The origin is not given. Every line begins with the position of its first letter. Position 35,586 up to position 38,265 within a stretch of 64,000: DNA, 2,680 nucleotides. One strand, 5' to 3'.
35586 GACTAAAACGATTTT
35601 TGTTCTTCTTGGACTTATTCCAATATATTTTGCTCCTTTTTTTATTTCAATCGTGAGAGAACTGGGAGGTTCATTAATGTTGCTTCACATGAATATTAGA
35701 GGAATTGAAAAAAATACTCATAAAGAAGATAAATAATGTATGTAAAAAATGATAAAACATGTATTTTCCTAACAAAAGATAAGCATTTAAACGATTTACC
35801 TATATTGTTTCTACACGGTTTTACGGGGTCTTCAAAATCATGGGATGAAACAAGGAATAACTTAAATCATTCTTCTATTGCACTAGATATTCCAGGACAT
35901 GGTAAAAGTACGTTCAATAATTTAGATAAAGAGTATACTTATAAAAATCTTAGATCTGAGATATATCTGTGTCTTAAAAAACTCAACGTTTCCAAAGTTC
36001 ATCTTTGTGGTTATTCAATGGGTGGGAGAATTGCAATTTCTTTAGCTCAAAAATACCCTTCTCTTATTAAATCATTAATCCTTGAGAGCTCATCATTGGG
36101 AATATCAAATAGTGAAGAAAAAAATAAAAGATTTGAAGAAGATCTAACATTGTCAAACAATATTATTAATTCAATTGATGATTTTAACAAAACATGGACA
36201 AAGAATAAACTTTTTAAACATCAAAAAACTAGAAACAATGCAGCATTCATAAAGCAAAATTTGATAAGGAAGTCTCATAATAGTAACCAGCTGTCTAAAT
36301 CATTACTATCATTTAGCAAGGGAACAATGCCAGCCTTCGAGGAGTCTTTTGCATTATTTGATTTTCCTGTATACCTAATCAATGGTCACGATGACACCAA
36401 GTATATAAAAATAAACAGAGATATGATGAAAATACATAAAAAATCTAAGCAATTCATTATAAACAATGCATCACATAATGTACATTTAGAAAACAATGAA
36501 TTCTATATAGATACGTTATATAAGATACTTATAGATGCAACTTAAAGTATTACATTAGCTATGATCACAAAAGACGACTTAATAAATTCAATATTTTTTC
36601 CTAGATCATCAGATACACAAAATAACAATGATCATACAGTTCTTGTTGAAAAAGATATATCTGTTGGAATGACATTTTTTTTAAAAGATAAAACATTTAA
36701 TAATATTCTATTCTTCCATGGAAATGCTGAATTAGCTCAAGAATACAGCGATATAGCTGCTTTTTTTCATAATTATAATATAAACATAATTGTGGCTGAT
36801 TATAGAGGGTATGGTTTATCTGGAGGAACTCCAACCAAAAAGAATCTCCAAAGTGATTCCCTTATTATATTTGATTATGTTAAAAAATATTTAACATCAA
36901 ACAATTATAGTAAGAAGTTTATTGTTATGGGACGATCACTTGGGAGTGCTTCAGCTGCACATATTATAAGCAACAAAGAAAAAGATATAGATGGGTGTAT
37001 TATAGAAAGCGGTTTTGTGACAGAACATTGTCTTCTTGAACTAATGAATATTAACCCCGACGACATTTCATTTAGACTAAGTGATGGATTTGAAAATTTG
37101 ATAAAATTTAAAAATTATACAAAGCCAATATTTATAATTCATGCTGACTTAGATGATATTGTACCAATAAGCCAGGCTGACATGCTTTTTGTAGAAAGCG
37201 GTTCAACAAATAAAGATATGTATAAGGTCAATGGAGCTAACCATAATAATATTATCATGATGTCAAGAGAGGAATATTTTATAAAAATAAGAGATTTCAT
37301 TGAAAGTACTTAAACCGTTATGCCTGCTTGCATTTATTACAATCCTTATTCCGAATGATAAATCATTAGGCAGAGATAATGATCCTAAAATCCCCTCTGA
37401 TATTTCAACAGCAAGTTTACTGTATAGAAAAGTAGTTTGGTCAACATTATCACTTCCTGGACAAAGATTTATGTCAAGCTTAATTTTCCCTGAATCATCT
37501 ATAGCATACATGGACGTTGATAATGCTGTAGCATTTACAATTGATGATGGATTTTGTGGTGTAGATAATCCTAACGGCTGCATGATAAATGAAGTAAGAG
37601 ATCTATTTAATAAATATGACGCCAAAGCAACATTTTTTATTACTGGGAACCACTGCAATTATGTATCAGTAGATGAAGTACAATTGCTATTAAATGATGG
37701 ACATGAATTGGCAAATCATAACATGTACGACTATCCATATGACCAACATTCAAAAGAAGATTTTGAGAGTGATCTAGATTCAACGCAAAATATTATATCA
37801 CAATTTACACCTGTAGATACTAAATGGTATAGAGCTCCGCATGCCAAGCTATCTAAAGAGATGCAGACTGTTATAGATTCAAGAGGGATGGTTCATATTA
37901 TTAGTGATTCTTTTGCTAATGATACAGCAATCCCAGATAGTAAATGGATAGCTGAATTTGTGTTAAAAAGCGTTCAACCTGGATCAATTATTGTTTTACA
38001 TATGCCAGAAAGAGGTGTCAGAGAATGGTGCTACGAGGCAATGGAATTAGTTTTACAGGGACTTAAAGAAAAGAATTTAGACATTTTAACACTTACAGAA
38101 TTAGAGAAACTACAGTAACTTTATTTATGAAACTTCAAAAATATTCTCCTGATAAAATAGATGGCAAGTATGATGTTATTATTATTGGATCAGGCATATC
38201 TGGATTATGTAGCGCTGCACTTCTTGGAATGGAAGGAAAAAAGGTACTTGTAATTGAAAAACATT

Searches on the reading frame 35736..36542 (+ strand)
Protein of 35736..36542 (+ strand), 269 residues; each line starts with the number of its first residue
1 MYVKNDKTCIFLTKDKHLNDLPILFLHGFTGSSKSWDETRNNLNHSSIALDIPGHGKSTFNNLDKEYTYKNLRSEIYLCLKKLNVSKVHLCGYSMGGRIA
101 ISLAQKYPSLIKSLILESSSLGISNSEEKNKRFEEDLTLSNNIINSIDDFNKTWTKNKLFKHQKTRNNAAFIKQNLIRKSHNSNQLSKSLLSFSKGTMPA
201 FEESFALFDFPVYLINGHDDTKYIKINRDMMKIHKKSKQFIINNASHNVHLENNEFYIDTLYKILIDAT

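Call 77: search_protein_families(library=pfam, proteins=[window:35736-36542:+], max_evalue=0.001)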
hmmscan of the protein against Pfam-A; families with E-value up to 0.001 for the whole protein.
window:35736-36542:+ (269 aa): 6 families
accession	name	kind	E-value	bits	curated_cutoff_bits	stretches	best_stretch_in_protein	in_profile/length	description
PF00561.26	Abhydrolase_1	-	6.1e-24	85.5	25.8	1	22-253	2-244/245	alpha/beta hydrolase fold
PF12146.15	Hydrolase_4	-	1.3e-12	48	27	1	23-253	7-238/239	Serine aminopeptidase, S33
PF12697.13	Abhydrolase_6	-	4e-10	41.1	26.3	1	23-258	1-215/217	Alpha/beta hydrolase family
PF02089.21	Palm_thioest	-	7.3e-05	23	26.8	1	22-176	1-163/254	Palmitoyl protein thioesterase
PF06028.17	DUF915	-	0.00013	21.9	22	0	81-129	98-152/255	Alpha/beta hydrolase of unknown function (DUF915)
PF03096.20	Ndr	-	0.00017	20.9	23.3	1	48-196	59-208/283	Ndr family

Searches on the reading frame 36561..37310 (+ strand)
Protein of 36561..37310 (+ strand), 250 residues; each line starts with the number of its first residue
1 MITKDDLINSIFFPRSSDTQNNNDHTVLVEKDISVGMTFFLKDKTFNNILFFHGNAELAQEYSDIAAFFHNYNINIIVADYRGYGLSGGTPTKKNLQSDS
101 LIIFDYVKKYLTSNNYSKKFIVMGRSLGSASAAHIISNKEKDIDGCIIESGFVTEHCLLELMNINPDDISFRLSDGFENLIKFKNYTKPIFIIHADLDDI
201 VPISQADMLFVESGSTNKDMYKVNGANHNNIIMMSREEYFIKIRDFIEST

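Call 77: search_protein_families(library=pfam, proteins=[window:36561-37310:+], max_evalue=0.001)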
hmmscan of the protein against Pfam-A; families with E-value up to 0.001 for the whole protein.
window:36561-37310:+ (250 aa): 3 families
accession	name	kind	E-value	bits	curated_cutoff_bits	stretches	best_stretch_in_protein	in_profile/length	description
PF12146.15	Hydrolase_4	-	4.4e-17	62.6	27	1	48-155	6-113/239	Serine aminopeptidase, S33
PF00561.26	Abhydrolase_1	-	7.5e-07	29.5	25.8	1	48-178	2-133/245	alpha/beta hydrolase fold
PF00326.27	Peptidase_S9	-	0.00065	19.7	22.6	0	69-228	10-187/213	Prolyl oligopeptidase family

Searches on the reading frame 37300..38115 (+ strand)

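Call 13: search_protein_families(library=pfam, proteins=[window:37300-38115:+], max_evalue=0.01)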
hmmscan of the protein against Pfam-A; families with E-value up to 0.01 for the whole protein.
window:37300-38115:+ (272 aa): 2 families
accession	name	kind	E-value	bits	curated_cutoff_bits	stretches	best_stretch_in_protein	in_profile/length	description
PF01522.26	Polysacc_deac_1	-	2.1e-18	66.9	23.1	1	75-197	7-121/124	Polysaccharide deacetylase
PF22537.1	WbmS-like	-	0.0048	17.3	27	1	94-168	11-80/186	Polysaccharide deacetylase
